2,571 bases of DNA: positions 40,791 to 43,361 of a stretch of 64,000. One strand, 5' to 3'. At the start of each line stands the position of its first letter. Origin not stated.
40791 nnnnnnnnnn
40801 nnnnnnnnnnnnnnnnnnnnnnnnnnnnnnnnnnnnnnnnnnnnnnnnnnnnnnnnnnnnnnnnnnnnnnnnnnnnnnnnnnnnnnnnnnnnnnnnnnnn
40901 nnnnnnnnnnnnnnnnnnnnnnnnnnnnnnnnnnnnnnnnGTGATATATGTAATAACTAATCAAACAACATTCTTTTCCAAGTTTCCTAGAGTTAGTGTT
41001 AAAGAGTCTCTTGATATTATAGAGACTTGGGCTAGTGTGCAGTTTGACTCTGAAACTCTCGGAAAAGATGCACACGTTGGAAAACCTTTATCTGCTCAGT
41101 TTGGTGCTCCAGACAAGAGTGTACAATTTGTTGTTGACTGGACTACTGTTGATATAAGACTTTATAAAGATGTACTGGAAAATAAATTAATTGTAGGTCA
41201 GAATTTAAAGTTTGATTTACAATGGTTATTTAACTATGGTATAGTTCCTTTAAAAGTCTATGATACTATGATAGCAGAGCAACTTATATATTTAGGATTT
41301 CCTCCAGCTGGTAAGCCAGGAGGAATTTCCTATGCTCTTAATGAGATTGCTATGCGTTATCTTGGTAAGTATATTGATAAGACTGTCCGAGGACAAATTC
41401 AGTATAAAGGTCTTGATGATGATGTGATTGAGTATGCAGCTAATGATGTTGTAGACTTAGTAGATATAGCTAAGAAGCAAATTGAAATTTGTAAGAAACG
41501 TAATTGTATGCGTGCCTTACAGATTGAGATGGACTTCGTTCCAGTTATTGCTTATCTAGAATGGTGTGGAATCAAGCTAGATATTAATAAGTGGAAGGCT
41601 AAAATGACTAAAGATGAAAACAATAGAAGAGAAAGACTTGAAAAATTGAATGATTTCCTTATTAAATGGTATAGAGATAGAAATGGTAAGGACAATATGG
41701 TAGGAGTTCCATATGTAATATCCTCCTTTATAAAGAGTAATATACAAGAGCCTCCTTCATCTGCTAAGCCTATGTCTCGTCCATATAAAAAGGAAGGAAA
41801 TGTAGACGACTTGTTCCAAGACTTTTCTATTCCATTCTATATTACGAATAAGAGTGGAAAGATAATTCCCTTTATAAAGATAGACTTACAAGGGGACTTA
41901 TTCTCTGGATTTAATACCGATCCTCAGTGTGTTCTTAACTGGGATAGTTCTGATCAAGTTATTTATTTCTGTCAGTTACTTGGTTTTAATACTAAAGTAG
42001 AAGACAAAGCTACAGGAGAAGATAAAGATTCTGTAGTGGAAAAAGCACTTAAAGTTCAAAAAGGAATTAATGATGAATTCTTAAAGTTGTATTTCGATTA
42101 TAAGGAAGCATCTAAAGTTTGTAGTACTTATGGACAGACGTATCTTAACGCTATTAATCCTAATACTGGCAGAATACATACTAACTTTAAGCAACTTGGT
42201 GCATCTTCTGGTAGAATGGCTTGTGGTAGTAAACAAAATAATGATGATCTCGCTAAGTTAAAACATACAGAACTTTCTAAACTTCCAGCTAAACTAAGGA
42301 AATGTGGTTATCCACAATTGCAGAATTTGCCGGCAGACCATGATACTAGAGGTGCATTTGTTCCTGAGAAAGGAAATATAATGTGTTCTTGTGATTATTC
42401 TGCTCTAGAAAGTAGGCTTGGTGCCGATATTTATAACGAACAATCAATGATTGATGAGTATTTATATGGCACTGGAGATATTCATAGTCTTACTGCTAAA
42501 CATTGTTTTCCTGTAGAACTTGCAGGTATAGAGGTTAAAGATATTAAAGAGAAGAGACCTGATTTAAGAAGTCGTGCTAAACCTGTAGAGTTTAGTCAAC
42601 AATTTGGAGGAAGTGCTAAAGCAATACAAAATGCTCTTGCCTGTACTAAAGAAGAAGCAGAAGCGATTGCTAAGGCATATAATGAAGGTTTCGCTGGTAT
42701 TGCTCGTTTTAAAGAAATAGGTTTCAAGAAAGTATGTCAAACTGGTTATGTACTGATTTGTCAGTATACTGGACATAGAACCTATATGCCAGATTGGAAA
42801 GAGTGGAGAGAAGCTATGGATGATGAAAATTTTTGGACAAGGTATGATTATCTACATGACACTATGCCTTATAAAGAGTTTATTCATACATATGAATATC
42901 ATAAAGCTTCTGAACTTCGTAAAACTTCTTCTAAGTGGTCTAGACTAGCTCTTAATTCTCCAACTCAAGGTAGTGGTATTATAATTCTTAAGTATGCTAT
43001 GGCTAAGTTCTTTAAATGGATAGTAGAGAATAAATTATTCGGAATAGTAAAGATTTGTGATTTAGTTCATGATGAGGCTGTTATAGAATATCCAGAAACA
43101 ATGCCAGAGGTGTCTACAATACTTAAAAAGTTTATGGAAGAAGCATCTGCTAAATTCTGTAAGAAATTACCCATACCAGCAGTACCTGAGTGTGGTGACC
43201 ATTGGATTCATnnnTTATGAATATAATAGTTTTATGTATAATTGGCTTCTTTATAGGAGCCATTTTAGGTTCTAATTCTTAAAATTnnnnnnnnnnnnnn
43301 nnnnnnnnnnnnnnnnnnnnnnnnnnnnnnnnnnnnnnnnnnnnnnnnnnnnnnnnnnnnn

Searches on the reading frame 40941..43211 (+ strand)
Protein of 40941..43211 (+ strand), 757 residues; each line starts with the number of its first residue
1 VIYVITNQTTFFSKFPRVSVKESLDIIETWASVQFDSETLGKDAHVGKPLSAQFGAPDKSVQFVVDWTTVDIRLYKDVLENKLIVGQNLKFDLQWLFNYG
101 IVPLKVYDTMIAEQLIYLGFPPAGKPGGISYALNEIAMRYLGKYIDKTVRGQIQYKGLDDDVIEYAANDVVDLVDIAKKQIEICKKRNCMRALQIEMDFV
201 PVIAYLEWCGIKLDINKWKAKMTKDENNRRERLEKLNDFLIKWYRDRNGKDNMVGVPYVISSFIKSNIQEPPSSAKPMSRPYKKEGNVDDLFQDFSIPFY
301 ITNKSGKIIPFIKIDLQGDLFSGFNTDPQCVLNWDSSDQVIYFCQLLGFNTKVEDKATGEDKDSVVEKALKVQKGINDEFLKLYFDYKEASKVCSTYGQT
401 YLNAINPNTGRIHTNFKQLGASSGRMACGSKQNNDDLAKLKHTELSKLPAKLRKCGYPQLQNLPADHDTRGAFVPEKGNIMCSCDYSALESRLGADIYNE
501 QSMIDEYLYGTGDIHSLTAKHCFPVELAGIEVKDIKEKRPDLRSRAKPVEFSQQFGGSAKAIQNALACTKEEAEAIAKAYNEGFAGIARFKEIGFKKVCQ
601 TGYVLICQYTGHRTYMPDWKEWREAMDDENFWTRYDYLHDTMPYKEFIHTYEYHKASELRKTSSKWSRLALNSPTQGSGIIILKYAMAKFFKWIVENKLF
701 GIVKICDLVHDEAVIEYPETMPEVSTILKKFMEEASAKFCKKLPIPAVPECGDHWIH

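Call 45: search_protein_families(library=phrogs, proteins=[window:40941-43211:+], max_evalue=0.00001)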
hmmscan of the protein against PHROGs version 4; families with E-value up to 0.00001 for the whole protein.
window:40941-43211:+ (757 aa): 7 families
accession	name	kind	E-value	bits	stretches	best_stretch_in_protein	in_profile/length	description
phrog_17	-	DNA, RNA and nucleotide metabolism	2.9e-93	314.8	1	35-755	675-1230/1445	DNA polymerase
phrog_2573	-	DNA, RNA and nucleotide metabolism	7.6e-31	108.5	1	473-753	9-272/336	DNA polymerase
phrog_10285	-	DNA, RNA and nucleotide metabolism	4.2e-16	59.9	1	459-735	31-299/321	DNA polymerase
phrog_5995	-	DNA, RNA and nucleotide metabolism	2.6e-12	47.8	1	555-736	6-148/236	DNA polymerase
phrog_12241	-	DNA, RNA and nucleotide metabolism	1.2e-09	38.7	1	80-430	194-487/502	DNA polymerase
phrog_9556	-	DNA, RNA and nucleotide metabolism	4.1e-08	33.6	1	72-242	63-246/441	DNA polymerase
phrog_15971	-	DNA, RNA and nucleotide metabolism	2.4e-07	31.2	0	457-755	142-372/376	DNA polymerase I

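Call 47: search_dna_similar(query=window:40941-43211:+, collection=phages, mode=protein, max_rows=12)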
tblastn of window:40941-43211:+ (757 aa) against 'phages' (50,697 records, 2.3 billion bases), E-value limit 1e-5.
Records with a match: 843; places in all: 843; records where one place covers at least 80% of the query: 60.
Best place of each record, by identity: <60% 843.
By first word of the organism name: Acinetobacter 109; Pseudomonas 103; Escherichia 56; Salmonella 49; Pectobacterium 46; Gordonia 39; Microbacterium 39; Enterococcus 38; Clostridium 34; Bacteroides 30; and 51 more.
By host as written in the record: - 98; Acinetobacter baumannii 41; Pseudomonas aeruginosa 37; Pectobacterium atrosepticum DSM18077 33; Clostridium sporogenes ATCC-15579 29; Bacteroides intestinalis DSM 108646 24; Microbacterium foliorum NRRL B-24224 19; Microbacterium foliorum NRRL B-24224 SEA 16; and 244 more.
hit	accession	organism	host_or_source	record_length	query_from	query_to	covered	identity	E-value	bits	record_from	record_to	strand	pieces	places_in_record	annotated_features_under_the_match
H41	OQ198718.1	Kolpuevirus sp. 'frurule'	Bacteroides cellulosilyticus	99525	1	757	100%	49.8%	0e+0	743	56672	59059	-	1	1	DNA polymerase A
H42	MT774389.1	uncultured phage cr116_1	human feces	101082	1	757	100%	37.2%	1e-110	436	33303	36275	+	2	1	DNA polymerase I (x2) | hypothetical protein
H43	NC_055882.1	uncultured phage cr116_1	human feces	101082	1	757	100%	37.2%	1e-110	436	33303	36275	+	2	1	DNA polymerase I (x2) | endonuclease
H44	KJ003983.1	IAS virus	Homo sapiens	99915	1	757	100%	35.7%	2e-115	390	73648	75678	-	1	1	record has no annotation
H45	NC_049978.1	IAS virus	Homo sapiens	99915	1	757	100%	35.7%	2e-115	390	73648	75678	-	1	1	DNA polymerase I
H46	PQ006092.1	bajarodcaudo virus 1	Chaetodipus spinatus feces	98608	1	757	100%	35.3%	7e-112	380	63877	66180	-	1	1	Prex DNA polymerase | hypothetical protein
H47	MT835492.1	Bacteriophage sp.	human fecal samples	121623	1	712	94%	37.3%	2e-131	436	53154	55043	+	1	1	record has no annotation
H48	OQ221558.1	Bacteroides phage PhiCrAssBcn23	Bacteroides intestinalis DSM 108646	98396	1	757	100%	35.0%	8e-122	409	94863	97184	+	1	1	hypothetical protein (x3)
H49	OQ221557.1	Bacteroides phage PhiCrAssBcn22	Bacteroides intestinalis DSM 108646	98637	1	757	100%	35.0%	8e-122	409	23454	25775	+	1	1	hypothetical protein (x3)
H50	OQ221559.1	Bacteroides phage PhiCrAssBcn24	Bacteroides intestinalis DSM 108646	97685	1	757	100%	35.0%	3e-121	407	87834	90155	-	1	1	hypothetical protein (x2)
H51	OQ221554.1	Bacteroides phage PhiCrAssBcn19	Bacteroides intestinalis DSM 108646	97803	1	757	100%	35.0%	3e-121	407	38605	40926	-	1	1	hypothetical protein (x2)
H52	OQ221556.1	Bacteroides phage PhiCrAssBcn21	Bacteroides intestinalis DSM 108646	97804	1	757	100%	35.0%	3e-121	407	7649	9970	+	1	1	hypothetical protein (x2)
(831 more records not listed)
